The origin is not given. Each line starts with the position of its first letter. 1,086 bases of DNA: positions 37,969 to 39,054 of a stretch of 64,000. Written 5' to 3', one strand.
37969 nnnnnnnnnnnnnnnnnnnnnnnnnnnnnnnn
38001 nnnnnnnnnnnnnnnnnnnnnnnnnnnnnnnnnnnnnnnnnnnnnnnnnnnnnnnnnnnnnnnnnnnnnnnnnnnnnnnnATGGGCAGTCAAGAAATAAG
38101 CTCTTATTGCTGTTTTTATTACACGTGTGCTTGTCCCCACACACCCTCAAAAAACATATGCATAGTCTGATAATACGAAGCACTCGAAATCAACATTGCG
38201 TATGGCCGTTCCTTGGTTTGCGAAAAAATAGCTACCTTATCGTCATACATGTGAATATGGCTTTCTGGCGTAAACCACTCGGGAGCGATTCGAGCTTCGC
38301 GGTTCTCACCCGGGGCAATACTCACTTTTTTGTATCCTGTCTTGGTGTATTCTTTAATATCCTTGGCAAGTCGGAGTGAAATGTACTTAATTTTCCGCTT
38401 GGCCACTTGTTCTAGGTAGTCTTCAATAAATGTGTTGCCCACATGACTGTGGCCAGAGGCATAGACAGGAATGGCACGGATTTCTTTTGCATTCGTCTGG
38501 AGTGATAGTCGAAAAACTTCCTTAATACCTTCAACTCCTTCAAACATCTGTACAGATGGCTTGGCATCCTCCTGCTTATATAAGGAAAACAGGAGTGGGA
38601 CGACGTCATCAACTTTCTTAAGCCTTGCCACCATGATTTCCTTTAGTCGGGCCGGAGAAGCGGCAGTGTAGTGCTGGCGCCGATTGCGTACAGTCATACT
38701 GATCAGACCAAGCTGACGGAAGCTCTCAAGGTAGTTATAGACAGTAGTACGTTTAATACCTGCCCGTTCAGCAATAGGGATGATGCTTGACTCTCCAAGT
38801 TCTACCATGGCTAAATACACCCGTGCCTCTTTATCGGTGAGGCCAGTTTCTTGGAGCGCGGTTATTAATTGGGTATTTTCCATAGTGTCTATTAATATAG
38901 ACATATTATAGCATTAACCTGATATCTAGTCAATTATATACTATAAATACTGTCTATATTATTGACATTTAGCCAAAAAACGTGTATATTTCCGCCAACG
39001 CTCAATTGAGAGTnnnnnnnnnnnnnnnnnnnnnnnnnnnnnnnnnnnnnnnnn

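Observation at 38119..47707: Possible small-molecule biosynthesis and export locus bracketed by two TrmB paralogs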

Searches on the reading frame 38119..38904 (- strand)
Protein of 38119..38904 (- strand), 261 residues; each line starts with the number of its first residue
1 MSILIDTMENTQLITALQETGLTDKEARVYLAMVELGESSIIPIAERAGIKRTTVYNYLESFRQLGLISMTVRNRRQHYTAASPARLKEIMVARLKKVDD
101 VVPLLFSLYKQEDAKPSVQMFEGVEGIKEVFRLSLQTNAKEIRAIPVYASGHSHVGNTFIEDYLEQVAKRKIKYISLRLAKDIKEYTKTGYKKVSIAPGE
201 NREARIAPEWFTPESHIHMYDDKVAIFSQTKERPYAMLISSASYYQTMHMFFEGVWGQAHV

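Call 3: search_protein_families(library=pfam, proteins=[window:38119-38904:-], max_evalue=0.01)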
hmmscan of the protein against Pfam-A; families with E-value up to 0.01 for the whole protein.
window:38119-38904:- (261 aa): 5 families
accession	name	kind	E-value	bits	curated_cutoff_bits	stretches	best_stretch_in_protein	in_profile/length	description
PF01978.25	TrmB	-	8.1e-14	51.7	25.6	1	17-84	1-67/68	Sugar-specific transcriptional regulator TrmB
PF13551.12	HTH_29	-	3.8e-06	27.3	28.1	1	31-79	5-53/64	Winged helix-turn helix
PF13545.12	HTH_Crp_2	-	0.00073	19.9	27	1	44-90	28-70/70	Crp-like helix-turn-helix domain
PF09339.16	HTH_IclR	-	0.0013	18.8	22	1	44-68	24-48/52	IclR helix-turn-helix domain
PF13518.12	HTH_28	-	0.0035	17.8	25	1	37-70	12-44/52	Helix-turn-helix domain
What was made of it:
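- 38119..38883 (-): TrmB5, a TrmBL2-like one-component regulator: winged HTH, a long dimerisation helix and a PLD-like C-terminal domain. The ORF extends to 38904, but the conserved start is ATG 38883. PF01978 scores 51.7 bits (call 3).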

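Call 4: search_protein_families(library=ncbifam, proteins=[window:38119-38904:-], max_evalue=0.01)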
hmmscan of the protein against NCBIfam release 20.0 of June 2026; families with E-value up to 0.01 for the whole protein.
window:38119-38904:- (261 aa): 5 families
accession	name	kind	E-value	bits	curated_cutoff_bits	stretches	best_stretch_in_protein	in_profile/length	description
NF047390.1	TransRegTrmBL1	equivalog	1.4e-08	34.2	650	1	8-113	1-106/341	HTH-type sugar sensing transcriptional regulator TrmBL1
NF040851.1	tran_reg_TrmB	equivalog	6.4e-07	28.8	600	1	11-142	5-135/338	HTH-type sugar-sensing transcriptional regulator TrmB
TIGR01884.1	cas_HTH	subfamily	8.1e-06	25.4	60.2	1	10-79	128-198/202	CRISPR-associated CARF protein Csa3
NF033577.2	transpos_IS481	equivalog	0.00071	19.2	224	1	37-96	12-73/284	IS481 family transposase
NF047906.1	CdPbTransRegCmtR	equivalog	0.0061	16.5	150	1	27-85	24-81/104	Cd(II)/Pb(II)-sensing metalloregulatory transcriptional regulator CmtR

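Call 54: find_homologous_proteins(query=window:38119-38883:-)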
Query window:38119-38883:- (254 aa): 44 proteins with E <= 0.001 among 1317 candidates.
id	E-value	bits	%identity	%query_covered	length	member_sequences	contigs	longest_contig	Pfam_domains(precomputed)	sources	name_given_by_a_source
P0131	2.9e-162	556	100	100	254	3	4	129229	PF01978.26,PF13551.13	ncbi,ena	-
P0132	6.5e-148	509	91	100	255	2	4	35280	PF01978.26,PF13551.13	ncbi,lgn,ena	-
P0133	3.4e-143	493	89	98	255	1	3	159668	PF01978.26,PF13551.13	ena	-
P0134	2.8e-124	431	79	99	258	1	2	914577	PF01978.26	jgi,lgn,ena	-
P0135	1.6e-117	409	73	99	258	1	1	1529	PF01978.26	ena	-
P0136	2.2e-112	392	71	99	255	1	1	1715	PF01978.26,PF13551.13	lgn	-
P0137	1.4e-111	390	71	98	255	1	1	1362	PF01978.26,PF13551.13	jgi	jgi:sugar-specific transcriptional regulator TrmB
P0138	2.5e-109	382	69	99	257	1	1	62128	PF01978.26,PF13551.13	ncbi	-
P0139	5.2e-109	381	69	98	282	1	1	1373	PF01978.26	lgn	-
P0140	1.0e-108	380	67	98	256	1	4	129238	PF01978.26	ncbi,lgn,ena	-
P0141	2.5e-102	359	67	97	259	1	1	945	PF01978.26,PF13551.13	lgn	-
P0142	1.5e-84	301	57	97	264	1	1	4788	PF01978.26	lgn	-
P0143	9.9e-81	289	56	98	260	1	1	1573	PF01978.26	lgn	-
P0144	1.1e-80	289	56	97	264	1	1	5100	PF01978.26,PF13551.13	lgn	-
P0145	1.1e-80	289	54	99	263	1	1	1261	PF01978.26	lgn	-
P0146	9.3e-79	282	54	99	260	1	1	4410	PF01978.26,PF13551.13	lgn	-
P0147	1.9e-76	275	51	98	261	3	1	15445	PF01978.26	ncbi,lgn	ncbi:MAG TPA: helix-turn-helix domain-containing protein [Patescibacteria group bacterium]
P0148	8.7e-76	273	51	98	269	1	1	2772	PF01978.26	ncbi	-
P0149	2.9e-29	120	34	94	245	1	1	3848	PF01978.26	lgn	-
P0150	9.4e-26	109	33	98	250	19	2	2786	PF01978.26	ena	-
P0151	3.8e-25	107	32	98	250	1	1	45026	PF01978.26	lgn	-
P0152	1.6e-24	105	32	98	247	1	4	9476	PF01978.26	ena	-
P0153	6.3e-24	103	30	95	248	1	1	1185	PF01978.26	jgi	-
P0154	9.5e-24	102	31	98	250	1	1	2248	PF01978.26,PF13551.13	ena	-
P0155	2.3e-23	101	30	96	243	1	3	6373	PF01978.26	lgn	-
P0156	2.8e-23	101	32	99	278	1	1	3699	PF01978.26,PF24033.2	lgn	-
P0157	6.1e-23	100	35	96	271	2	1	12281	PF01978.26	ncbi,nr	ncbi:hypothetical protein HZA39_02665 [Candidatus Peregrinibacteria bacterium]|nr:hypothetical prote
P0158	3.1e-22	97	31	93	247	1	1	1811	PF01978.26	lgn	-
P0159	1.4e-21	95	31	99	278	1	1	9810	PF01978.26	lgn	-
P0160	2.4e-21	94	32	98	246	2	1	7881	PF01978.26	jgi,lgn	-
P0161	8.9e-21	93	31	96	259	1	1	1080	PF01978.26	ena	-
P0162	8.4e-20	89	32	90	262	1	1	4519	PF01978.26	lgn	-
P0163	3.4e-19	87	31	99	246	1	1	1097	PF01978.26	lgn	-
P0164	4.1e-19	87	33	96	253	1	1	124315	PF01978.26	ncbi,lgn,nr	ncbi:hypothetical protein H6758_03160 [Candidatus Nomurabacteria bacterium]|nr:hypothetical protein 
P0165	5.5e-19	87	32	97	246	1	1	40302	PF01978.26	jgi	jgi:HTH-type transcriptional regulator, sugar sensing transcriptional regulator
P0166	6.6e-19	86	31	99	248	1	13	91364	PF01978.26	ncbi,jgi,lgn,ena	ncbi:MAG TPA: helix-turn-helix domain-containing protein [Candidatus Paceibacterota bacterium]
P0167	9.4e-19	86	32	94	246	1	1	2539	PF01978.26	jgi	jgi:sugar-specific transcriptional regulator TrmB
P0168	1.2e-18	86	29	94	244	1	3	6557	PF01978.26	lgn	-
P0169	3.7e-18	84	31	95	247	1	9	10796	PF01978.26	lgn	-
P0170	9.0e-18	83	30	96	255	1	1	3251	PF01978.26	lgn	-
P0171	1.3e-17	82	32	98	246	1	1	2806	PF01978.26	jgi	jgi:HTH-type transcriptional regulator, sugar sensing transcriptional regulator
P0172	5.4e-17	80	29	96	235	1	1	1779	PF01978.26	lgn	-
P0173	9.4e-14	70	36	46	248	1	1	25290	PF01978.26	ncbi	-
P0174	2.7e-13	68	26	98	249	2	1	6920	PF01978.26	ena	-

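Call 56: find_encoding_contigs(protein=P0132, flank=6000, max_places=2)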
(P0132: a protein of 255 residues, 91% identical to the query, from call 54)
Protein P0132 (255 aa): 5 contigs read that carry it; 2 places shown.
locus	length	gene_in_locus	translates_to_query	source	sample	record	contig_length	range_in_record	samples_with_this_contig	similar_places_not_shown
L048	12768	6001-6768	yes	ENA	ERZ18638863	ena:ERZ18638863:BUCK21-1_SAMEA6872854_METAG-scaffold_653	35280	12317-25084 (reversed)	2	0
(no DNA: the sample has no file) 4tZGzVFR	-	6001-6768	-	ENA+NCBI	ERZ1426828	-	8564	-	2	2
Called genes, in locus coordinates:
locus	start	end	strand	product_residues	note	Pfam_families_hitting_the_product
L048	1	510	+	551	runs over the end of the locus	PF09339:HTH_IclR (weak), PF12802:MarR_2 (faint), PF00291:PALP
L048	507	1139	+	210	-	PF01596:Methyltransf_3, PF13847:Methyltransf_31 (weak), PF13578:Methyltransf_24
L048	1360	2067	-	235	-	-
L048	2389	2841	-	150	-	PF02661:Fic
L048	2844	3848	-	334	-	-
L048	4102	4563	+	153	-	-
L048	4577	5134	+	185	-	-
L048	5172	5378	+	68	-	-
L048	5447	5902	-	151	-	-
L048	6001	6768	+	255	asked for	PF01978:TrmB, PF13551:HTH_29 (weak)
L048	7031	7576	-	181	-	PF01725:Ham1p_like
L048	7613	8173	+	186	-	PF01928:CYTH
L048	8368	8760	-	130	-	PF04229:GrpB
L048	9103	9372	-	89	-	-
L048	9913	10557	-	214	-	-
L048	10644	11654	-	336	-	PF00665:rve, PF13683:rve_3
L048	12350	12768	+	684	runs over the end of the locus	PF16656:Pur_ac_phosph_N (faint), PF00041:fn3 (weak)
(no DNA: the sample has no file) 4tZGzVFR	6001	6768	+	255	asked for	PF01978:TrmB, PF13551:HTH_29 (weak)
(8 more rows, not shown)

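Call 57: find_encoding_contigs(protein=P0133, flank=6000, max_places=2)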
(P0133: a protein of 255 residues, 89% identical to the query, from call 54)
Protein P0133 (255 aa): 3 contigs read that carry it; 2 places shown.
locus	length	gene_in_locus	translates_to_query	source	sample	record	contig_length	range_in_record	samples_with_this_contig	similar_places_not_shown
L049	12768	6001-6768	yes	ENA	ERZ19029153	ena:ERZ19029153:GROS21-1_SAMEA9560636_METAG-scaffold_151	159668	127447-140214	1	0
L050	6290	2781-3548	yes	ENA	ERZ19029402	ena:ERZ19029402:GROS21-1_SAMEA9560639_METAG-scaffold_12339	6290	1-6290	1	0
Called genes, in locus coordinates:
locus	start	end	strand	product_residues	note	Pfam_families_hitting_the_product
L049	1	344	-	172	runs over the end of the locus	PF13384:HTH_23 (faint), PF13560:HTH_31 (faint), PF07022:Phage_CI_repr (faint), PF10668:Phage_terminase (faint), PF12844:HTH_19 (faint), PF13518:HTH_28 (faint), PF20432:Xre-like-HTH (faint), PF01381:HTH_3 (weak), +1 more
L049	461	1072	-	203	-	-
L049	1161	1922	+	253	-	PF01978:TrmB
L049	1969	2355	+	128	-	PF08818:DUF1801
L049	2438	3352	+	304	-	PF11999:Ice_binding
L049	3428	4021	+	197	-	PF04203:Sortase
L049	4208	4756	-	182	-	PF04229:GrpB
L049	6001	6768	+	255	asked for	PF01978:TrmB, PF13551:HTH_29 (weak)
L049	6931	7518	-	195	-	-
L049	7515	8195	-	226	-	PF01555:N6_N4_Mtase (weak), PF13649:Methyltransf_25 (faint), PF01555:N6_N4_Mtase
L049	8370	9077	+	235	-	PF01978:TrmB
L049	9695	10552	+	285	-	-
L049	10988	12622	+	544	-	PF01656:CbiA (weak), PF06418:CTP_synth_N, PF00117:GATase, PF07722:Peptidase_C26 (faint)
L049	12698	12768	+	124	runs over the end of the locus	-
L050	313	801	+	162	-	PF04203:Sortase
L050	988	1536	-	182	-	PF04229:GrpB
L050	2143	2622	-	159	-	-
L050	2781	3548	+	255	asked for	PF01978:TrmB, PF13551:HTH_29 (weak)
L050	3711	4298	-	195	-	-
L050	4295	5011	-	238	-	PF01555:N6_N4_Mtase (weak), PF13649:Methyltransf_25 (faint), PF01555:N6_N4_Mtase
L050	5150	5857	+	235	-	PF01978:TrmB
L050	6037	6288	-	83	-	?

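Call 58: find_encoding_contigs(protein=P0138, flank=6000, max_places=2)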
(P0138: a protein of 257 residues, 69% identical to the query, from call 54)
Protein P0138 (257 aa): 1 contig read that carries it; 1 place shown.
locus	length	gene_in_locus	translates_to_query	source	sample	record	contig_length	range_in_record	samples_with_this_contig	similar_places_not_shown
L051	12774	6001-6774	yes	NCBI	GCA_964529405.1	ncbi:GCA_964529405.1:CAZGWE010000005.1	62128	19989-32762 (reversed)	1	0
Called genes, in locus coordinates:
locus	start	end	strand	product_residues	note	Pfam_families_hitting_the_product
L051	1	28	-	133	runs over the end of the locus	PF01850:PIN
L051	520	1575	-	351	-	PF13581:HATPase_c_2 (weak), PF02518:HATPase_c (weak), PF14213:DUF4325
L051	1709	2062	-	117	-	-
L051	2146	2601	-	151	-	-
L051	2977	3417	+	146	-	PF04480:DUF559, PF18741:MTES_1575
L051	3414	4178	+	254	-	PF01978:TrmB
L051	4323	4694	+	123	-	-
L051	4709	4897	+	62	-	-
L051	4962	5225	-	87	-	-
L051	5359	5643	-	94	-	-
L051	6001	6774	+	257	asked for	PF01978:TrmB, PF13551:HTH_29 (weak)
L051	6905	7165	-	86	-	-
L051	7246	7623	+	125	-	PF08378:NERD, PF02021:UPF0102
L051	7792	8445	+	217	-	PF20803:PaaX_M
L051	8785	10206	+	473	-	PF00749:tRNA-synt_1c, PF19269:Anticodon_2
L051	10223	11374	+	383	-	PF13439:Glyco_transf_4, PF13579:Glyco_trans_4_4, PF20706:GT4-conflict (weak), PF00534:Glycos_transf_1, PF13692:Glyco_trans_1_4, PF13524:Glyco_trans_1_2 (faint)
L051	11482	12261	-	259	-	PF02585:PIG-L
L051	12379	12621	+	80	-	PF04226:Transgly_assoc (weak)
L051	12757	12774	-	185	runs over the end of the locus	PF00625:Guanylate_kin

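Call 59: find_encoding_contigs(protein=P0140, flank=6000, max_places=2)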
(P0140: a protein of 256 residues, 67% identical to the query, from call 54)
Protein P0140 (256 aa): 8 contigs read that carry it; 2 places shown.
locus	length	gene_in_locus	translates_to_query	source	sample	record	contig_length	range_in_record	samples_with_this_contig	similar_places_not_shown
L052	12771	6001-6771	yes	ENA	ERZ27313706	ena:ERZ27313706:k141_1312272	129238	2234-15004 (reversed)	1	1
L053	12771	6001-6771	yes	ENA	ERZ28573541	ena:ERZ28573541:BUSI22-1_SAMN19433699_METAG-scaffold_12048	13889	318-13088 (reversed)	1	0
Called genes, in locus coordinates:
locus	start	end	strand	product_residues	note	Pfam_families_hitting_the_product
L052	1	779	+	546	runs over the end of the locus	PF01656:CbiA (faint), PF06418:CTP_synth_N, PF00117:GATase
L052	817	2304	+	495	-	-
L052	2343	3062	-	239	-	PF01510:Amidase_2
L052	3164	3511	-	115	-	PF14079:DUF4260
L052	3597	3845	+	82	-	PF08570:DUF1761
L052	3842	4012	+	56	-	PF08570:DUF1761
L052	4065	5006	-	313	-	PF21168:FkbO_Hyg5-like_N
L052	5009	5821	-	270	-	PF01209:Ubie_methyltran (faint), PF13489:Methyltransf_23, PF06325:PrmA, PF05175:MTS (weak), PF13847:Methyltransf_31, PF08241:Methyltransf_11, PF08242:Methyltransf_12, PF13649:Methyltransf_25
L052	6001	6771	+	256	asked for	PF01978:TrmB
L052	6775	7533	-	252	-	PF01978:TrmB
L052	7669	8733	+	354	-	PF13489:Methyltransf_23 (weak)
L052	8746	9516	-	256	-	-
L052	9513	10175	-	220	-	PF13489:Methyltransf_23, PF08241:Methyltransf_11, PF08242:Methyltransf_12, PF13649:Methyltransf_25, PF13847:Methyltransf_31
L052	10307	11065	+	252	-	PF01978:TrmB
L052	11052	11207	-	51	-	-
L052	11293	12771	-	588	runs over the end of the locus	PF00664:ABC_membrane, PF00005:ABC_tran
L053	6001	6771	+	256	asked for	PF01978:TrmB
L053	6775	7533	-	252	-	PF01978:TrmB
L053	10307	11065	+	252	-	PF01978:TrmB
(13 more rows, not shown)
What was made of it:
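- In L052 the two enzyme genes are 2 nt apart (call 59).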

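Call 68: search_solved_structures(query=window:38119-38883:-, max_evalue=0.01)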
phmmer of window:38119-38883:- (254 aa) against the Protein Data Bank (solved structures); distinct sequences matched with E-value up to 0.01: 1.
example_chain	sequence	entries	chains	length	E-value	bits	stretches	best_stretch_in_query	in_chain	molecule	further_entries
3qph_A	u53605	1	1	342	0.00024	24.1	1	6-138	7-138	TrmB, a global transcription regulator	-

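Call 72: search_protein_families(library=pfam, proteins=[L048:5447-5902:-, L050:2143-2622:-, L052:7669-8733:+], max_evalue=0.01)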
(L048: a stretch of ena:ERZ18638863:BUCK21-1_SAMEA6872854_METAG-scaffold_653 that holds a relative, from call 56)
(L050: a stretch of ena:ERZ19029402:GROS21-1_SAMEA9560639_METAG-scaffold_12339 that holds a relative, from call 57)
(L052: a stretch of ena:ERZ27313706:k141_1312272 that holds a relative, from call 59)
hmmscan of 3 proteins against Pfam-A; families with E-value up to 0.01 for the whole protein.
L048:5447-5902:- (151 aa): 0 families

L050:2143-2622:- (159 aa): 1 family
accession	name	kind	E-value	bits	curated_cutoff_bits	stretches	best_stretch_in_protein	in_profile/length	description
PF19538.4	DUF6062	-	0.0036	17.2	27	1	83-126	116-159/243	Family of unknown function (DUF6062)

L052:7669-8733:+ (354 aa): 1 family
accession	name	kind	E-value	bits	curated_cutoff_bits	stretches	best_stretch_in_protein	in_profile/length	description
PF13489.12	Methyltransf_23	-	6.4e-06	26.4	27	1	78-281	25-163/164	Methyltransferase domain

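Call 76: predict_structure(alignment_id=A7)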
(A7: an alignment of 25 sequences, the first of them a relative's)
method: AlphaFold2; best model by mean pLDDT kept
length: 254 residues; sequences in the alignment: 25
mean_pLDDT: 90.2   pTM: 0.60
mean pLDDT of the five models: 90.2, 89.3, 89.2, 88.9, 88.6
residues with pLDDT >= 90: 178; 70-90: 63; 50-70: 13; < 50: 0
segments of 3 or more residues with pLDDT < 50: none
pLDDT, mean of each block of 10 residues (from residue 1): 84 92 94 95 93 93 93 92 87 74 65 92 97 96 90 95 96 91 87 91 93 97 81 92 95 92
secondary structure, 60 per line:
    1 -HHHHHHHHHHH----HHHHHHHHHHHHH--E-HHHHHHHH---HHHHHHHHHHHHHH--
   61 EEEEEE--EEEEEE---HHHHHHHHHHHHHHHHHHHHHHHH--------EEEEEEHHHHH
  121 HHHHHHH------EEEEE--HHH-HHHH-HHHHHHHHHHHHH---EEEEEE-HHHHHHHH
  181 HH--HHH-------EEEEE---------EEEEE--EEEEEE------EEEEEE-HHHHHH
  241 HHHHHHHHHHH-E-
elements in order: H2-12 H17-29 H34-41 H45-58 E61-66 E69-74 H78-101 E110-115 H116-127 E134-138 H145-148 H150-162 E166-171 H173-182 E195-199 E209-213 E216-221 E228-233 H235-251
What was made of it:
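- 38119..38883 (-): The AF2 model has pLDDT 90.2 (call 76).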

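Call 79: fold_search(model_id=the predicted structure, library=pdb)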
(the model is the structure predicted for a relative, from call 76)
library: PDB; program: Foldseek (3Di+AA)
matches with E <= 10: 1712; with E <= 0.001: 23
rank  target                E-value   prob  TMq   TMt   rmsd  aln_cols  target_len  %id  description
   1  5bpd_C                3.2e-14  1.00  0.43  0.42  16.7       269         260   17  Structure of TrmBL2, an archaeal chromatin protein, shows a novel mode of DNA binding. (released 2015-09-02)
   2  5bpd_D                4.8e-14  1.00  0.43  0.42  16.7       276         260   17  Structure of TrmBL2, an archaeal chromatin protein, shows a novel mode of DNA binding. (released 2015-09-02)
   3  5bqt_A                5.4e-14  1.00  0.45  0.43  21.0       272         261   18  Structure of TrmBL2, an archaeal chromatin protein, shows a novel mode of DNA binding. (released 2015-09-02)
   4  5bpd_B                2.5e-13  1.00  0.40  0.39  20.7       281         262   18  Structure of TrmBL2, an archaeal chromatin protein, shows a novel mode of DNA binding. (released 2015-09-02)
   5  5box_A                4.4e-13  1.00  0.42  0.40  21.1       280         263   18  Structure of TrmBL2, an archaeal chromatin protein, shows a novel mode of DNA binding. (released 2015-09-02)
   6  5bqt_B                6.3e-13  1.00  0.42  0.43  20.5       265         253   16  Structure of TrmBL2, an archaeal chromatin protein, shows a novel mode of DNA binding. (released 2015-09-02)
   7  5bpi_C                8.0e-13  1.00  0.43  0.43  16.7       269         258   18  Structure of TrmBL2, an archaeal chromatin protein, shows a novel mode of DNA binding. (released 2015-09-02)
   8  5bpi_D                1.6e-12  1.00  0.43  0.43  16.8       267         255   17  Structure of TrmBL2, an archaeal chromatin protein, shows a novel mode of DNA binding. (released 2015-09-02)
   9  3qph_A                3.3e-09  1.00  0.41  0.32  15.9       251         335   15  The three-dimensional structure of TrmB, a global transcriptional regulator of the hyperthermophilic archaeon Pyrococc (released 2012-05-30)
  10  6ehi_A                1.3e-05  1.00  0.42  0.64   4.9       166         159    8  NucT from Helicobacter pylori (released 2018-01-17)
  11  7e0m_B                1.6e-05  1.00  0.42  0.29  16.0       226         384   12  Crystal structure of phospholipase D (released 2021-12-22)
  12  6ehi_D                3.2e-05  1.00  0.40  0.59   5.4       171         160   10  NucT from Helicobacter pylori (released 2018-01-17)
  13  7e0m_A                4.1e-05  1.00  0.42  0.29  16.2       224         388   11  Crystal structure of phospholipase D (released 2021-12-22)
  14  6ehi_B                5.8e-05  1.00  0.42  0.64   4.8       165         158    8  NucT from Helicobacter pylori (released 2018-01-17)
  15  7l1i                  3.3e-04  1.00  0.27  0.39  15.6       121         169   22  Crystal structure of the MarR family transcriptional regulator from Acineotobacter baumannii bound to Indole 3 acetic ac (released 2022-02-09)
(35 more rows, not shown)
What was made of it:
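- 38119..38883 (-): Its best PDB fold hits are TrmBL2 5BPD (E 3e-14) and TrmB 3QPH, with NucT/PLD for the C-terminal domain (call 79).
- On TrmB-family transcription regulators: The fold search gives the shorter TrmBL2 architecture with a PLD-like domain (call 79).
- Closest known: TrmBL2 / TrmB regulators of Thermococcales. Same: Winged HTH, a long coiled-coil helix and a PLD-like C-terminal domain, with the same length as TrmBL2 (about 255-260 aa) (call 79).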

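Call 84: search_protein_families(library=padloc, proteins=[window:38119-38883:-], max_evalue=0.001)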
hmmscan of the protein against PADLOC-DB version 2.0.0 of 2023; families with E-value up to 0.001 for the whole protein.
window:38119-38883:- (254 aa): 8 families
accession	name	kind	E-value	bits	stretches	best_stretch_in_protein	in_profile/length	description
PDLC01268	CasR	-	3.3e-06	25.2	1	14-72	121-176/179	"CAS-I,CAS-II,CAS-III,CAS-IV,CAS-V,CAS-VI; associated_signaling"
PDLC01434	CasR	-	7.4e-06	24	1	10-74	124-184/191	"CAS-I,CAS-II,CAS-III,CAS-IV,CAS-V,CAS-VI; associated_signaling"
PDLC01857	CARF3--CARF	-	1.7e-05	22.6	1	5-75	119-186/201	-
PDLC01849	CARF3--CARF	-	4.2e-05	21.3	1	20-63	140-183/197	-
PDLC01850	CARF3--CARF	-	4.3e-05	21.5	1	4-75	133-203/209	-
PDLC01858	CARF3--CARF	-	0.00011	20.2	1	9-69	136-195/204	-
PDLC01044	Csa3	-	0.00011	20.2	1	12-76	131-188/194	Type I-A associated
PDLC03963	SoFic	-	0.00025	18.6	0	22-74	298-350/361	-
